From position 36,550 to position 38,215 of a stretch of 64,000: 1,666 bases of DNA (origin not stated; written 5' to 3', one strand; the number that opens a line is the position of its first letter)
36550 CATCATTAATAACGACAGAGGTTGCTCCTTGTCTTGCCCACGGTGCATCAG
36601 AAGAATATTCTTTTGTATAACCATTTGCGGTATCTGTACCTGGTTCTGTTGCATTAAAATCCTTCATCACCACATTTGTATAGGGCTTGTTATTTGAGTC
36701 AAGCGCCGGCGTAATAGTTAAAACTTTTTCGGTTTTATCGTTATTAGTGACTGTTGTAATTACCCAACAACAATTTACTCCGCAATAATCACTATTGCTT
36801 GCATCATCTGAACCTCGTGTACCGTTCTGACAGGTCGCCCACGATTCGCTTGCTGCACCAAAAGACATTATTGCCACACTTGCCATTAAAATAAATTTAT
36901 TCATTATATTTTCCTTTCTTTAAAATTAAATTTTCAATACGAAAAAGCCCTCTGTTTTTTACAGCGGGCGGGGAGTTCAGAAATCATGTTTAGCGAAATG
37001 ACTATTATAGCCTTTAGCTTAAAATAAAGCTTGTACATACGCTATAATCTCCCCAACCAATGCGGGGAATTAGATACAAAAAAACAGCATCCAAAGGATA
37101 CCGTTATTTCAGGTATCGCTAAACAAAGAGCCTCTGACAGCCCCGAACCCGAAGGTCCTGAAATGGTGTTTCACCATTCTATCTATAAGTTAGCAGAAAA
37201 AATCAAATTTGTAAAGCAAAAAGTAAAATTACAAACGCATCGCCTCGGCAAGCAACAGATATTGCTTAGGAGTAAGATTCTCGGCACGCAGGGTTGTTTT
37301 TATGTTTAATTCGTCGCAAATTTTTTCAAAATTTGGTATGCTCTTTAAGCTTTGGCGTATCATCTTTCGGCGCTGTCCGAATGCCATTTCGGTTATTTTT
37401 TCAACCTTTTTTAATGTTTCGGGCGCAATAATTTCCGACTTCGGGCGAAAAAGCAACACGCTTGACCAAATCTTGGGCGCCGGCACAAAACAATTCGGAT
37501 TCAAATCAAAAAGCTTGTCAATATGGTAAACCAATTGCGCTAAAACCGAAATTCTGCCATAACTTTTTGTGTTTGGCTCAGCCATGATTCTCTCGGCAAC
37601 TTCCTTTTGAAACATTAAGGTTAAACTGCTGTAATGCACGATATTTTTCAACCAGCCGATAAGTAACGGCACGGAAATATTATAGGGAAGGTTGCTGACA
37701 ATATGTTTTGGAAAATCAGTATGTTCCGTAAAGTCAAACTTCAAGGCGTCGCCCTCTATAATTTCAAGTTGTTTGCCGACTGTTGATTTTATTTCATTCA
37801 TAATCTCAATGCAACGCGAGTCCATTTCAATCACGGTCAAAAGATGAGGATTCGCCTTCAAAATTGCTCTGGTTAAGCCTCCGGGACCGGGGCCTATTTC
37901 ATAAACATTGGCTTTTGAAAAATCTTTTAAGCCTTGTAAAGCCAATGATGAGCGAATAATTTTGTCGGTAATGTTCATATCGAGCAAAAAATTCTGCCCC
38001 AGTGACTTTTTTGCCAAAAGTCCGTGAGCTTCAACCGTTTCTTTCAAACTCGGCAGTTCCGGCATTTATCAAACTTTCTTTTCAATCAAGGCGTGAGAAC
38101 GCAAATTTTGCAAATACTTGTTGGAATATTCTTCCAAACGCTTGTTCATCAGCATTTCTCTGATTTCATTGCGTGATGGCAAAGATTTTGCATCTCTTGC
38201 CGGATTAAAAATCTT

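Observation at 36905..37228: Riboswitch/attenuator-like structured leader ending in a terminator 37 nt before the BspA-type LRR gene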

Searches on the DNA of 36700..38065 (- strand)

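Call 4: search_rna_families(source=window, start=36700, end=37400, threshold=evalue, max_evalue=10, show_alignments=3)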
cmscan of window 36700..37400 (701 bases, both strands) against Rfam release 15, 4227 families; matches with E-value up to 10: 6.
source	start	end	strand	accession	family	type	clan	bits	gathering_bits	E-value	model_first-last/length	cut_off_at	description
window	37262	37341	-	RF02414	rli60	Gene; sRNA;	-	24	60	0.92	1-191/191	no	Listeria sRNA rli60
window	36878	36984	+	RF00092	SNORA63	Gene; snRNA; snoRNA; HACA-box;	-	18.4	90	2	1-130/130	no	Small nucleolar RNA SNORA63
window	37182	37227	+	RF01363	CRISPR-DR50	Gene; CRISPR;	-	17.8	47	9.3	1-46/46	no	CRISPR RNA direct repeat element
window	36716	36810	-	RF01559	DdR1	Gene; snRNA; snoRNA; CD-box;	-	15.5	70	4.5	1-66/66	no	Dictyostelium snoRNA DdR1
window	37061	37097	+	RF02133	HOXB13-AS1_2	Gene; lncRNA;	-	15.1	40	0.65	47-81/81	no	HOXB13 antisense RNA 1 conserved region 2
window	36792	36935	+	RF00082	SraG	Gene; sRNA;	-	14.5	50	9.2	1-177/177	no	SraG RNA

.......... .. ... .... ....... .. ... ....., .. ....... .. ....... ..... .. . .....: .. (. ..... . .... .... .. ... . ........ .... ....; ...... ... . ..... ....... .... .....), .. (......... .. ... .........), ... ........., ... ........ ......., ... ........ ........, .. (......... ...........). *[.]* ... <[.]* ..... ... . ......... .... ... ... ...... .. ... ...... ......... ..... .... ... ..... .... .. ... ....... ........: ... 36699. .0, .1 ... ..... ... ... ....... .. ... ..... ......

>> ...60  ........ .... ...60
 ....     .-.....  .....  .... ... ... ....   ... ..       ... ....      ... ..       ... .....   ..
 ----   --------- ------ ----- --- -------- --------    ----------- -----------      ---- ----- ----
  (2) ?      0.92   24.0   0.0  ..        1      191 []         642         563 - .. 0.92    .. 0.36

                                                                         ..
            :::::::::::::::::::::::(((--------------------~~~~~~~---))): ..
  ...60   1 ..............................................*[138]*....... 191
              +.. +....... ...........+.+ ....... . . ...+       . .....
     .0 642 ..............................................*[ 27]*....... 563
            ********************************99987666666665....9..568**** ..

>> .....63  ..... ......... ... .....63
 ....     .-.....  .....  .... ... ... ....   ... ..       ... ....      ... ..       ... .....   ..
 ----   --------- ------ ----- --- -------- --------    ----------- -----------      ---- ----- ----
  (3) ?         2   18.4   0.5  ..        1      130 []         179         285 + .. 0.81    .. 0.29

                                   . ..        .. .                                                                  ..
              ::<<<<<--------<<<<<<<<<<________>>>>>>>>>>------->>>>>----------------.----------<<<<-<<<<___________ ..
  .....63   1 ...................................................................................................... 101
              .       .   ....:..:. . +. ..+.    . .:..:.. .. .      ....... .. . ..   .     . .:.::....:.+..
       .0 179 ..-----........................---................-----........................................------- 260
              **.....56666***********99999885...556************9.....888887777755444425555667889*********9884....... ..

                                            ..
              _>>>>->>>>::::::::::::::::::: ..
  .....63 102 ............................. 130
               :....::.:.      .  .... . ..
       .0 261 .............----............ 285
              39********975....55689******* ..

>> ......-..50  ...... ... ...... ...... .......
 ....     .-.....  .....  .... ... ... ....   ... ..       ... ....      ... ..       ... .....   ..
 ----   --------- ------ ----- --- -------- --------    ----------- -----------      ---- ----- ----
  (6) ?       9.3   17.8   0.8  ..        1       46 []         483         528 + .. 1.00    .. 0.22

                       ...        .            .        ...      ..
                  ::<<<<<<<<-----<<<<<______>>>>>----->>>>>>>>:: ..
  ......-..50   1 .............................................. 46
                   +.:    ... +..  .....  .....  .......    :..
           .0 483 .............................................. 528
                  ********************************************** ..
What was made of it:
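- On Any Rfam 15 family (4227 covariance models): The 701-nt region at E <= 10 gives only six weak hits, all far below their gathering scores: partial hits to rli60, SNORA63, SraG, DdR1 and HOXB13-AS1_2, and a full-length but very weak hit to CRISPR-DR50 (call 4).
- On 6S RNA, tmRNA, SRP RNA, RNase P RNA (housekeeping RNAs): No Rfam hit even at E <= 10 (call 4).
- Closest known: c-di-GMP-I/II riboswitches upstream of adhesin and surface-protein genes. Different: There is no match to GEMM-I or GEMM-II even at E <= 10 in a 700-nt search (call 4).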

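Call 51: build_rna_model(alignment_id=A4, structure=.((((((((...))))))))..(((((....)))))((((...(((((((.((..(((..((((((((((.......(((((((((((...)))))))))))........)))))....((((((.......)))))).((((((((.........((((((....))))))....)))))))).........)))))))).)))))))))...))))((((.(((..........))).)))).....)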
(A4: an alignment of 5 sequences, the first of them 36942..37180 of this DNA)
Model R1 built from alignment A4 (5 sequences, 249 columns); structure: as given.
model positions 239; base pairs 76; branch points 5; effective number of sequences 0.93; information 0.591 bits per position. Calibrated on 0.2 Mb of random sequence (short: E-values are rough).
structure used (alignment columns):
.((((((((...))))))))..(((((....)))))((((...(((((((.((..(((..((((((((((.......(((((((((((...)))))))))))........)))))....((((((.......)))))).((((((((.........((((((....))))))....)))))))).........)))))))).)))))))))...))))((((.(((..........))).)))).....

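Call 52: search_with_rna_model(model_id=R1, sources=[window, L081, L082, L083, L084, L085, L086, L087, L088, L089, L143, L144, L145, L146, L147, L148, L001, L002, L003, L004, L005, L006, L007, L008, L009, L010, L011, L012, L013, L014, L015, L016, L017, L018, L019, L020], max_evalue=10, make_alignment=true)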
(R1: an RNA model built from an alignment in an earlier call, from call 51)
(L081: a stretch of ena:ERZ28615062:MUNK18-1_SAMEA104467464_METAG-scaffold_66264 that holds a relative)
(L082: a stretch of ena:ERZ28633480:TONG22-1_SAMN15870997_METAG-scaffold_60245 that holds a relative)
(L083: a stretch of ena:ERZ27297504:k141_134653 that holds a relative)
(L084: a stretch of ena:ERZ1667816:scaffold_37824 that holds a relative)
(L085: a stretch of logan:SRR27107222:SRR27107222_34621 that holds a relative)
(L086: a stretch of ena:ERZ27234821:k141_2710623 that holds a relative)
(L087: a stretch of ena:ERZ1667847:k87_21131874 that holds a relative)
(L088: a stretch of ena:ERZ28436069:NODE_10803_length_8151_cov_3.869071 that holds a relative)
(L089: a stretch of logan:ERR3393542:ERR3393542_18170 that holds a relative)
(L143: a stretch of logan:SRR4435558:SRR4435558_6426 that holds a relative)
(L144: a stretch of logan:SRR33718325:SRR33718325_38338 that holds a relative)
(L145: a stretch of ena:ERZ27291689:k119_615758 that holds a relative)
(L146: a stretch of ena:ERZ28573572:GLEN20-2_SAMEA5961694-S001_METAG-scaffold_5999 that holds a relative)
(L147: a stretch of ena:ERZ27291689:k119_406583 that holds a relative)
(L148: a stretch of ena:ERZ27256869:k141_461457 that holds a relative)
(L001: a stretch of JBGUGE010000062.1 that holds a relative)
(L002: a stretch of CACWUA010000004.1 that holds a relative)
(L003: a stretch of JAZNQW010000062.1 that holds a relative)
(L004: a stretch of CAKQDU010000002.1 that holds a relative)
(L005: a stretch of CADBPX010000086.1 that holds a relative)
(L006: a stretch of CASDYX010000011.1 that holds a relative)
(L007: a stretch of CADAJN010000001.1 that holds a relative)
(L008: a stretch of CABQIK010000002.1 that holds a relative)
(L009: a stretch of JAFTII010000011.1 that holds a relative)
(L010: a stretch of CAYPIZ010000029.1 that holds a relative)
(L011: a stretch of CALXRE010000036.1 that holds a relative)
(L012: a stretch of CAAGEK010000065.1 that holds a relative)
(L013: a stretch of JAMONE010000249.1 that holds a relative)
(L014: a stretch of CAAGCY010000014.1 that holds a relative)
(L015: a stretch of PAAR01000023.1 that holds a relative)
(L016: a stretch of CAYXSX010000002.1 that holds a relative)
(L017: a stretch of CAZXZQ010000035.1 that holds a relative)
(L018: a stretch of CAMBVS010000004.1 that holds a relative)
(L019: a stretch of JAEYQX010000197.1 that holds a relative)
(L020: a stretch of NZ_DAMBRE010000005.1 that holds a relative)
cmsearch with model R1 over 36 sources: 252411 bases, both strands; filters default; matches with E-value up to 10: 14.
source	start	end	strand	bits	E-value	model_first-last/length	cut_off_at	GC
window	36943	37180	-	277.6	2.7e-82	1-239/239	no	0.42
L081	904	1146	+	255.7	1.2e-75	1-239/239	no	0.41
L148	205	440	+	250.5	4.6e-74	1-239/239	no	0.45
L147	2223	2460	+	247.7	3.1e-73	1-239/239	no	0.41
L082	1117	1351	+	225.7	1.5e-66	1-239/239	no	0.4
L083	1092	1326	+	225.7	1.5e-66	1-239/239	no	0.4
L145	2228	2462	+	225.7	1.5e-66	1-239/239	no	0.4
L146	1955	2136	+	33.4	3.1e-08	1-239/239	no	0.43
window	51122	51231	+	17.9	0.0016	65-180/239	no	0.29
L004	6047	6085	-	17.8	0.0017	68-106/239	no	0.38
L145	3440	3529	-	9.4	0.6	1-239/239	no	0.37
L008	3915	3940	+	7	3.2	77-102/239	no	0.38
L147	2434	2456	-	6.3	5.2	213-235/239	no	0.52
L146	2111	2131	-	5.5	9.2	214-234/239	no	0.52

Alignment A5: 14 matches aligned to the model, 285 columns, each read 5' to 3' on its own strand. Consensus structure (alignment columns), stored with it:
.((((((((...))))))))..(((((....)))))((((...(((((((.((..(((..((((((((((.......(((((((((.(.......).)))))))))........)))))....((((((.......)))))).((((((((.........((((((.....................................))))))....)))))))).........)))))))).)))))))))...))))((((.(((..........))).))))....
